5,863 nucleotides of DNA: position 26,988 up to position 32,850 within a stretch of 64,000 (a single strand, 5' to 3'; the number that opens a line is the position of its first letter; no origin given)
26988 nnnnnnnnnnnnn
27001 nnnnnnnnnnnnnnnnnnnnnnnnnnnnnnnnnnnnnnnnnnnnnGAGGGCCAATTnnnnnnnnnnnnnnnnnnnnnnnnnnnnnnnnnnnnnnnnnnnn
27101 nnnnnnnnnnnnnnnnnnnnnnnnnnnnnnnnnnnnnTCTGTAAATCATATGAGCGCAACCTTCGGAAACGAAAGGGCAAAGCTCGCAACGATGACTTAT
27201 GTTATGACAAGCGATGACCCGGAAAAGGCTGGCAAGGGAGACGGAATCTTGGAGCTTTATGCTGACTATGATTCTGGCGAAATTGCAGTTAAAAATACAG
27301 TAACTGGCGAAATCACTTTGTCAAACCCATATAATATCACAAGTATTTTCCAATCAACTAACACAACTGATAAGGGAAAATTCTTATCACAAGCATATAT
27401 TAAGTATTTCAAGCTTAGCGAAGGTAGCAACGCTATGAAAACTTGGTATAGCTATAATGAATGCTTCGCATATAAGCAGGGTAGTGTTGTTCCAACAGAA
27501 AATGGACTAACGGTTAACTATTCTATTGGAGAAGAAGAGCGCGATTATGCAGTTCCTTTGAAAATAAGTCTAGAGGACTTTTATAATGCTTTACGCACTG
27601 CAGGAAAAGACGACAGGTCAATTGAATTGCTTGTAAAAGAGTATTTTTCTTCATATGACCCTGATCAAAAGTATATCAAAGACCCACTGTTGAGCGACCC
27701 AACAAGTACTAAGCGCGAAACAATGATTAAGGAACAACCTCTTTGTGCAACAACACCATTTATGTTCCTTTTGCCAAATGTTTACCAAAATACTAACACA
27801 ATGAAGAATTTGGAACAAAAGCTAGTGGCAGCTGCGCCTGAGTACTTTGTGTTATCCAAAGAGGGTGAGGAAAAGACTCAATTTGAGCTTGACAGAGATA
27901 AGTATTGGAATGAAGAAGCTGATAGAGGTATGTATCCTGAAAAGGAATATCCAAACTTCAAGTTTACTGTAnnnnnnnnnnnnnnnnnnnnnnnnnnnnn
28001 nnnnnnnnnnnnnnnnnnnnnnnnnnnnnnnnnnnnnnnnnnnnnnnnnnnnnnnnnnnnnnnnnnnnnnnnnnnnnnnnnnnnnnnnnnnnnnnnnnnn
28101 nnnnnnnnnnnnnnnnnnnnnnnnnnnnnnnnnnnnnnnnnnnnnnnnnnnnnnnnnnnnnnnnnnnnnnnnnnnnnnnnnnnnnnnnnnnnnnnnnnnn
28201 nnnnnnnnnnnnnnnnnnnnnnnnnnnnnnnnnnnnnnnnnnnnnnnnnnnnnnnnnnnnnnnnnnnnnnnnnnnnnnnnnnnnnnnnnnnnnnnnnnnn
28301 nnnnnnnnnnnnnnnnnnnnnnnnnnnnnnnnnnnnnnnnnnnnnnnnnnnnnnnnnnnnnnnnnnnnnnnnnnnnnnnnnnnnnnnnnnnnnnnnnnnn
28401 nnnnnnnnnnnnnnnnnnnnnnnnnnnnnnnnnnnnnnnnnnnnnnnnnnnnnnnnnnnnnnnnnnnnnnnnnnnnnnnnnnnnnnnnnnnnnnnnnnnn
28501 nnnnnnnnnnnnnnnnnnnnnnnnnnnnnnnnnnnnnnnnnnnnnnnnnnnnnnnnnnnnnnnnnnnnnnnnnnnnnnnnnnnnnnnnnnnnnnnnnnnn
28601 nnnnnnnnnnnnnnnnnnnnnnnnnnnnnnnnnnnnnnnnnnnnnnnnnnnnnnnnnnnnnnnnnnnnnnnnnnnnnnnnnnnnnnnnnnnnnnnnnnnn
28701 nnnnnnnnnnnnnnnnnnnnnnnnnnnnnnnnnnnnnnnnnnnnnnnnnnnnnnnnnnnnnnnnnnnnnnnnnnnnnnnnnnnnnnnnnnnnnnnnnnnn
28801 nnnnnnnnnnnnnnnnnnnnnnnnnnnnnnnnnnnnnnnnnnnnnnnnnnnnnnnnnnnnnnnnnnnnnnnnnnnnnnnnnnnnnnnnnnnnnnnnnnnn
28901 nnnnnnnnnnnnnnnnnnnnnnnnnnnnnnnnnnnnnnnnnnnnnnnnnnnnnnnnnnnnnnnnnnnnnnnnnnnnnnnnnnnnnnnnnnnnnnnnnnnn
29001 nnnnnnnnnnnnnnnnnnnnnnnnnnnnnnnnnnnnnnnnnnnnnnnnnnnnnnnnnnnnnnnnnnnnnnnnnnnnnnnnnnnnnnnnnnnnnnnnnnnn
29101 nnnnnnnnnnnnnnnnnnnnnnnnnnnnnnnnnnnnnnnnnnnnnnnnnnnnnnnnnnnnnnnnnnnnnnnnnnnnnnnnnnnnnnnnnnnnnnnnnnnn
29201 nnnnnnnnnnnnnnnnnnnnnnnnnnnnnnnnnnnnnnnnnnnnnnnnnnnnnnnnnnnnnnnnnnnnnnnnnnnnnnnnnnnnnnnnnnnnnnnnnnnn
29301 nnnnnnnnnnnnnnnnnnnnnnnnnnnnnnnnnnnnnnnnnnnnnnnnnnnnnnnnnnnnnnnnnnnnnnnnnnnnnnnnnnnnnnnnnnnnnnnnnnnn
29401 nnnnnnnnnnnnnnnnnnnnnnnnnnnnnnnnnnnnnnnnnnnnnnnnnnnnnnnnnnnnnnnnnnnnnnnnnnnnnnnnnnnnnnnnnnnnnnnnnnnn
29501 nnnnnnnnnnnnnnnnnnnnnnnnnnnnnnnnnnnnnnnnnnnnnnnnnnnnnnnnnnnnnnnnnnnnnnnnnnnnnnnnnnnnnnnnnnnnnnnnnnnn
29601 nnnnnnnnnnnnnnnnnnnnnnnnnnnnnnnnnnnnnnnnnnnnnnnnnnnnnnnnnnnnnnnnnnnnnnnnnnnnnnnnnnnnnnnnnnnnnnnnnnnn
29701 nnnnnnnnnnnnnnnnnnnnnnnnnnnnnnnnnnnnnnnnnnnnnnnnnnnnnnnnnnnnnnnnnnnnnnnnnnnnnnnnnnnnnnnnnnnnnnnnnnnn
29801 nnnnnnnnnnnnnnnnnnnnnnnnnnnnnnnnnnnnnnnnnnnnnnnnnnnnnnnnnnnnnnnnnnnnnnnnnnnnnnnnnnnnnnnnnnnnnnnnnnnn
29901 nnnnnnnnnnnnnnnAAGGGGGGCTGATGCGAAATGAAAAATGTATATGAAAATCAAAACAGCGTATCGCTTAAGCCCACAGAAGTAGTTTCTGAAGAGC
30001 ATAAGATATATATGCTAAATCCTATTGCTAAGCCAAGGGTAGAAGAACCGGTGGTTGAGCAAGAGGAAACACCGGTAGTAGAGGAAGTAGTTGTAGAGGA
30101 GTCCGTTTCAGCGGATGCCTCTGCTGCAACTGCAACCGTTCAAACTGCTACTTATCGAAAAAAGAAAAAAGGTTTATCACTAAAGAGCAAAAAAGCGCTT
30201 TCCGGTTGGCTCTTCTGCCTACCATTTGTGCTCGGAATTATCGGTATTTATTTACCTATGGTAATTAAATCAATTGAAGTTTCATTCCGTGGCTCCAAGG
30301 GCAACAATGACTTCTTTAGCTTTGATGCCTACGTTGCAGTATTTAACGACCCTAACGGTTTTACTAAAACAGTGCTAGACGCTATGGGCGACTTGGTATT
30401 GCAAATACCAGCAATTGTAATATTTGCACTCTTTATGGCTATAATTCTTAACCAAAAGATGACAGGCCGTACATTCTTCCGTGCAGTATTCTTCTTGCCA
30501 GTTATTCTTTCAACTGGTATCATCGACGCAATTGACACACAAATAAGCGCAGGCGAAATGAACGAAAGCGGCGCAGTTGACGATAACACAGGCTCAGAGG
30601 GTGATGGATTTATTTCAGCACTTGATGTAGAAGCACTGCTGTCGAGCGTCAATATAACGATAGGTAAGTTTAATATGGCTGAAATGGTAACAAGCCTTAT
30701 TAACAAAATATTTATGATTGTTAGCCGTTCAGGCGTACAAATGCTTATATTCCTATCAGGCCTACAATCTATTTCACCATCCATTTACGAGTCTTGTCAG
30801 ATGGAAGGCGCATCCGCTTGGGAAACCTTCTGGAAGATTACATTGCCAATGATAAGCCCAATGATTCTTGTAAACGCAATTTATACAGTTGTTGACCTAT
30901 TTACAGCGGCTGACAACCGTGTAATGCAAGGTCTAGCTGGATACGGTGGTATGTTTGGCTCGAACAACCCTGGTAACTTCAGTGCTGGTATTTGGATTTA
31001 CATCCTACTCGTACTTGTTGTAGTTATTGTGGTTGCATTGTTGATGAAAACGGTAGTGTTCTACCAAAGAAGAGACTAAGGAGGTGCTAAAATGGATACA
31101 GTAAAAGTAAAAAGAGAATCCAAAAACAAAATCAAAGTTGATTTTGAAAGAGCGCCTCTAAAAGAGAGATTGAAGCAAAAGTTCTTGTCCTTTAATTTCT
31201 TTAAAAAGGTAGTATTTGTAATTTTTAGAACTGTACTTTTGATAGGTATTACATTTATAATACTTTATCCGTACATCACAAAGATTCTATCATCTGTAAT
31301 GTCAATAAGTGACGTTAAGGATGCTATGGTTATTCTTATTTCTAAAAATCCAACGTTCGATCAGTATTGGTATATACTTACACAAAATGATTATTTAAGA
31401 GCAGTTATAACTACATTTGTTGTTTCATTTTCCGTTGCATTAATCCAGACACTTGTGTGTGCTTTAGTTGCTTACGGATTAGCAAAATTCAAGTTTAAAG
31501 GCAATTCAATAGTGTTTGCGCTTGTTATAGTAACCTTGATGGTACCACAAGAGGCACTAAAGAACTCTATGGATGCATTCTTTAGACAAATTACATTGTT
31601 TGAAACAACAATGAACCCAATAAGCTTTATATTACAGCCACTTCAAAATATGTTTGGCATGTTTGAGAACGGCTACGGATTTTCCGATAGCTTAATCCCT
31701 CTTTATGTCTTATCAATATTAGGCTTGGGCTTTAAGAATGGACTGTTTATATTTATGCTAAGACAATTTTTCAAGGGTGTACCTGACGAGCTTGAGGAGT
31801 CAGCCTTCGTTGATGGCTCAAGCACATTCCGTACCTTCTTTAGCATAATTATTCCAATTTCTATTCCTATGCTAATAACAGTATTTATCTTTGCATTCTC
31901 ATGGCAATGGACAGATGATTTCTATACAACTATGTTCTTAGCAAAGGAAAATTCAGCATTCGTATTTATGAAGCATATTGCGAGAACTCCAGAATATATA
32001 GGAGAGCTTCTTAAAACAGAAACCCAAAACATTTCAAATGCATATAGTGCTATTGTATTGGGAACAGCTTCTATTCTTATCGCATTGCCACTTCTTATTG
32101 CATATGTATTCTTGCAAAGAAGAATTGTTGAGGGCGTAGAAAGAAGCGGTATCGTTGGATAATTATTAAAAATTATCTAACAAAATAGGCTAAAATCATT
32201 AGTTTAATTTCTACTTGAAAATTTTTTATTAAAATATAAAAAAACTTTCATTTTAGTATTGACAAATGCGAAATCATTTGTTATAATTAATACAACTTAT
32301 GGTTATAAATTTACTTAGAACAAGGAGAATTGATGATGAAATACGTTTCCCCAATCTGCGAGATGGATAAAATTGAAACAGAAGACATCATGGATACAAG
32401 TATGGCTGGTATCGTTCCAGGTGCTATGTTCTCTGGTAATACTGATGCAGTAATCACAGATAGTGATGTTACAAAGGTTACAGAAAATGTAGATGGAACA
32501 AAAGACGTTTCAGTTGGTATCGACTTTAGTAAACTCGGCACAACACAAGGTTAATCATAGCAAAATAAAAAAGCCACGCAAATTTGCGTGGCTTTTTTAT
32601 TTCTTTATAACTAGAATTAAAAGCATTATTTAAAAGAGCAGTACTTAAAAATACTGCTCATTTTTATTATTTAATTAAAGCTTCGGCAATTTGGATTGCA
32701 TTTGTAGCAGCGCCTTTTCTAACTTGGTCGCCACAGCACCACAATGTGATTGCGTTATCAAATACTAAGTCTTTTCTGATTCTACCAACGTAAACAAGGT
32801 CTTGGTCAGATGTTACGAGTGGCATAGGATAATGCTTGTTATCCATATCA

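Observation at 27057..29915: A 952-aa secreted protein may be the cryptic enzyme of the locus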

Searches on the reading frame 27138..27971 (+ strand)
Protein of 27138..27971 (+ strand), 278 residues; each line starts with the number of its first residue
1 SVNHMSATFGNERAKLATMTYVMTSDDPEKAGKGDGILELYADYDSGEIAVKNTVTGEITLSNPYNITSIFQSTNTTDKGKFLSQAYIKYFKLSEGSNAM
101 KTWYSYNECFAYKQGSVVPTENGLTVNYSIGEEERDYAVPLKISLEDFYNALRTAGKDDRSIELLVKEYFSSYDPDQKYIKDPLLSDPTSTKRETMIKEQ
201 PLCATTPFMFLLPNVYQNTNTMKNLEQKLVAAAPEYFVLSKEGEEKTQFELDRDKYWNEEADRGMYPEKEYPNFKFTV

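Call 72: predict_structure(alignment_id=A2)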
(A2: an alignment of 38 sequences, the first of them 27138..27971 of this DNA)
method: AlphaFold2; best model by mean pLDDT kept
length: 278 residues; sequences in the alignment: 38
mean_pLDDT: 90.4   pTM: 0.69
mean pLDDT of the five models: 90.4, 90.1, 90.0, 89.2, 88.7
residues with pLDDT >= 90: 198; 70-90: 66; 50-70: 13; < 50: 1
segments of 3 or more residues with pLDDT < 50: none
pLDDT, mean of each block of 10 residues (from residue 1): 79 95 76 71 93 94 85 75 91 89 92 90 91 85 98 98 97 97 92 95 96 91 94 97 95 94 88 90
secondary structure, 60 per line:
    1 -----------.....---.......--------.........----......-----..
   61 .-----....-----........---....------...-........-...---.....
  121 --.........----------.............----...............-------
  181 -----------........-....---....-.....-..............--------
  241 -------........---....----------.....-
elements in order: H12-16 E20-26 E35-43 E48-53 E59-61 H67-70 H76-83 E87-90 E101-104 H105-108 E116-120 E123-131 E142-144 H145-154 H159-169 E170-173 H192-199 H201-204 E208-211 H213-217 H219-232 H248-255 H259-262 E273-277

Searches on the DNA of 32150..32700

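Call 83: search_rna_families(source=window, start=32150, end=32700, threshold=evalue, max_evalue=1)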
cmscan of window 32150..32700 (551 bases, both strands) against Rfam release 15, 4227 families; matches with E-value up to 1: 39.
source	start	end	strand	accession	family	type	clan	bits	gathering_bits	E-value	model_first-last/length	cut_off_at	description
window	32564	32666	-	RF00514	His_leader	Cis-reg; leader;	-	35.3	49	0.00051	1-126/126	no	Histidine operon leader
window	32564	32662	-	RF02397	sau-5971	Gene; sRNA;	-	34.4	90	0.0003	1-96/96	no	Staphylococcus sRNA sau-5971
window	32543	32602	+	RF02432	SpF25_sRNA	Gene; sRNA;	-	33.8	48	0.00097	1-102/102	no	Streptococcus sRNA SpF25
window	32563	32664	-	RF02432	SpF25_sRNA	Gene; sRNA;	-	32.1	48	0.0023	1-102/102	no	Streptococcus sRNA SpF25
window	32565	32636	-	RF01859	Phe_leader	Cis-reg; leader;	-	31.3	55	0.0026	1-125/125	no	Phenylalanine leader peptide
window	32562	32657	-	RF04182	GibS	Gene; sRNA;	-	30.8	115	0.024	43-142/142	no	GibS sRNA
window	32557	32657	-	RF01606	plasmodium_snoR31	Gene; snRNA; snoRNA; HACA-box;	-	30.4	60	0.035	1-145/145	no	small nucleolar RNA snoR31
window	32562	32663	-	RF04312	trpB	Cis-reg;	-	29.8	59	0.037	1-107/107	no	trpB ncRNA motif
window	32566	32650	-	RF04339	Plastid-psbJ-3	Cis-reg;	CL00152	28.3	61.7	0.015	1-125/125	no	Plastid-psbJ-3 3UTR RNA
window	32544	32599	+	RF00512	Leu_leader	Cis-reg; leader;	-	27.2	50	0.0016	1-148/148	no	Leucine operon leader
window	32566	32686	-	RF00512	Leu_leader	Cis-reg; leader;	-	27.1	50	0.0018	1-148/148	no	Leucine operon leader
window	32492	32601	+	RF01859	Phe_leader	Cis-reg; leader;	-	26.9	55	0.024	1-125/125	no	Phenylalanine leader peptide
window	32553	32667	+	RF02434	SpF39_sRNA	Gene; sRNA;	-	26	60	0.46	1-109/109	no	Streptococcus sRNA SpF39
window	32528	32595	+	RF01393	isrJ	Gene; sRNA;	-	25.9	37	0.012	1-75/75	no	isrJ Hfq binding RNA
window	32515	32603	+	RF04312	trpB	Cis-reg;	-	25.2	59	0.28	1-107/107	no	trpB ncRNA motif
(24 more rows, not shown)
